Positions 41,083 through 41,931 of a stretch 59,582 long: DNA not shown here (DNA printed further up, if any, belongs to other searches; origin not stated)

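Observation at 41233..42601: Repressor-linked operon encoding two exported proteins, one a DUF1524/His-Me nuclease: possible lysogen-expressed exclusion or toxin/immunity module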

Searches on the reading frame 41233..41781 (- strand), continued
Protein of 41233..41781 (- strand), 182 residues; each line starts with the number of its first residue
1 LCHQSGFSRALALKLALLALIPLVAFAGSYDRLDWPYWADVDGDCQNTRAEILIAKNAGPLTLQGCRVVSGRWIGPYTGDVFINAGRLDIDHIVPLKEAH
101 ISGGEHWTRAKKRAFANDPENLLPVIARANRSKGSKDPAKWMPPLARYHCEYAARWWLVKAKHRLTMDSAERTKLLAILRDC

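Call 47: find_related_loci(query=A2, collection=viral_contigs, flank=8000)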
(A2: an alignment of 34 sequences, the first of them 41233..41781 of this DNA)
Query A2 (182 aa) in viral_contigs; peptide patterns used: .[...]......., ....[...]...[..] (x = any residue, [..] = any of these).
135 stretches matched a pattern; 70 encode a relative of the query (tblastn E <= 1e-3); 70 distinct loci.
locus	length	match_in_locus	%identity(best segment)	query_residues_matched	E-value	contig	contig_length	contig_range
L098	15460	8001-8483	51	25-182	4e-54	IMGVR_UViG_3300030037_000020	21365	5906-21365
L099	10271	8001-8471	50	29-182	5e-48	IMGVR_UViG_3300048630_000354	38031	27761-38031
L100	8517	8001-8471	50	29-182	5e-48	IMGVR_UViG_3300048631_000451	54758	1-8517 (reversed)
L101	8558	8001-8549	44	2-182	1e-47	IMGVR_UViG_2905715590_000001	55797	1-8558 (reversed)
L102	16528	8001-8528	44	12-182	9e-48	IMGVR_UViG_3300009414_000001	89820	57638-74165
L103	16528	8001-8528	44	12-182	9e-48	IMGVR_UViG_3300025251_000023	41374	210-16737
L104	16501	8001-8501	45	15-182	2e-45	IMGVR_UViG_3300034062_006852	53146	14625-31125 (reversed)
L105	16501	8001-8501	45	15-182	2e-45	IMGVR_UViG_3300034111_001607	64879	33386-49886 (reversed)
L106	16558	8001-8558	45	2-182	5e-45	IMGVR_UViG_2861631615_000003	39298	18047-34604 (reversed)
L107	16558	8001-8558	45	2-182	6e-45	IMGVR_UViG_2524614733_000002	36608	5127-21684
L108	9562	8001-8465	49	27-182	2e-44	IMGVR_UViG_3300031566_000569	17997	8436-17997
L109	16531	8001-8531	43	9-182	4e-44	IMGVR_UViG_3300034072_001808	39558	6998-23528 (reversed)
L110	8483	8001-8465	49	30-180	8e-44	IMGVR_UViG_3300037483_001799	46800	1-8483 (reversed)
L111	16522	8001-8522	47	11-180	3e-43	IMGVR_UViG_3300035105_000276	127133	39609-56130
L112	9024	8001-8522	46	15-182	3e-43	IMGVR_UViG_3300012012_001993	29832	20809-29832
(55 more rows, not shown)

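Call 52: search_protein_families(library=phrogs, alignment_id=A3, max_evalue=0.00001)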
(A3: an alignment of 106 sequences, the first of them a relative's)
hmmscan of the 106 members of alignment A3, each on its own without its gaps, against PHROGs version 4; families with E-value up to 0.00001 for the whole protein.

A. member 1, L098:7139-7729:+ (196 aa): 0 families

B. families by the number of members that match (of 106 scanned): 119 families (the first 25 are shown)
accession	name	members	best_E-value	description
phrog_3282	-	5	2.1e-17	sigma factor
phrog_3855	-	4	1.7e-07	HTH DNA binding protein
phrog_612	-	2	4e-133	RIIA lysis inhibitor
phrog_30832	-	2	4e-63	RIIA lysis inhibitor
phrog_1960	-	2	2.4e-60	-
phrog_609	-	2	4.4e-60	RIIB lysis inhibitor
phrog_2979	-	2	3.4e-54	RIIA lysis inhibitor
phrog_3661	-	2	1e-53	RIIA lysis inhibitor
phrog_7872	-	2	3.4e-43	-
phrog_24904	-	2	5.8e-34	RIIA lysis inhibitor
phrog_38678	-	2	3e-23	RIIA lysis inhibitor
phrog_1848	-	2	2.2e-19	-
phrog_87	-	2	6.5e-16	metallo-protease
phrog_14690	-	2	5.9e-14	cAMP-dependent Kef-type K+ transporter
phrog_1501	-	2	1.3e-12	-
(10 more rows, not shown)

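Call 67: search_protein_families(library=pfam, alignment_id=A2, max_evalue=1)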
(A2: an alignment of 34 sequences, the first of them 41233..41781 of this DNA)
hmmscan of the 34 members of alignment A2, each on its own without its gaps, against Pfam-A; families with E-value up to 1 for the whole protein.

A. member 1, window:41233-41781:- (182 aa): 2 families
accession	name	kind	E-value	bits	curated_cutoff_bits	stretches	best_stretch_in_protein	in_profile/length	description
PF07510.16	GmrSD_C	-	1e-09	38.8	23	1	87-176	48-136/138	GmrSD restriction endonucleases, C-terminal domain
PF13395.12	HNH_4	-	0.00047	20.5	22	1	83-96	14-26/54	HNH endonuclease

B. families by the number of members that match (of 34 scanned): 14 families
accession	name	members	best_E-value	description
PF07510.16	GmrSD_C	34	4e-15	GmrSD restriction endonucleases, C-terminal domain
PF13395.12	HNH_4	34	5.6e-07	HNH endonuclease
PF14410.12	GH-E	14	0.0017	HNH/ENDO VII superfamily nuclease with conserved GHE residues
PF01844.29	HNH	5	0.0049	HNH endonuclease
PF13391.12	HNH_2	4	0.094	HNH endonuclease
PF13392.12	HNH_3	2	0.055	HNH endonuclease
PF22917.2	PRISE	2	0.13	PRISE-like Rossmann-fold domain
PF22050.1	Toddler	1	0.0068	Apelin receptor early endogenous ligand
PF01885.22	PTS_2-RNA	1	0.055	RNA 2'-phosphotransferase, Tpt1 / KptA family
PF14416.11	PMR5N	1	0.098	PMR5 N terminal Domain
PF13101.12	DUF3945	1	0.12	Protein of unknown function (DUF3945)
PF13024.11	DUF3884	1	0.18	Protein of unknown function (DUF3884)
PF25488.1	RNaseT2L_C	1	0.2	RNase T2-like C-terminal domain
PF00511.22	PPV_E2_C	1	0.2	E2 (early) protein, C terminal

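Call 70: search_protein_families(library=ncbifam, proteins=[window:41233-41745:-], max_evalue=0.01)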
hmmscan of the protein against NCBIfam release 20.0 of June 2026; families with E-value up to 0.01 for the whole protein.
window:41233-41745:- (170 aa): 0 families
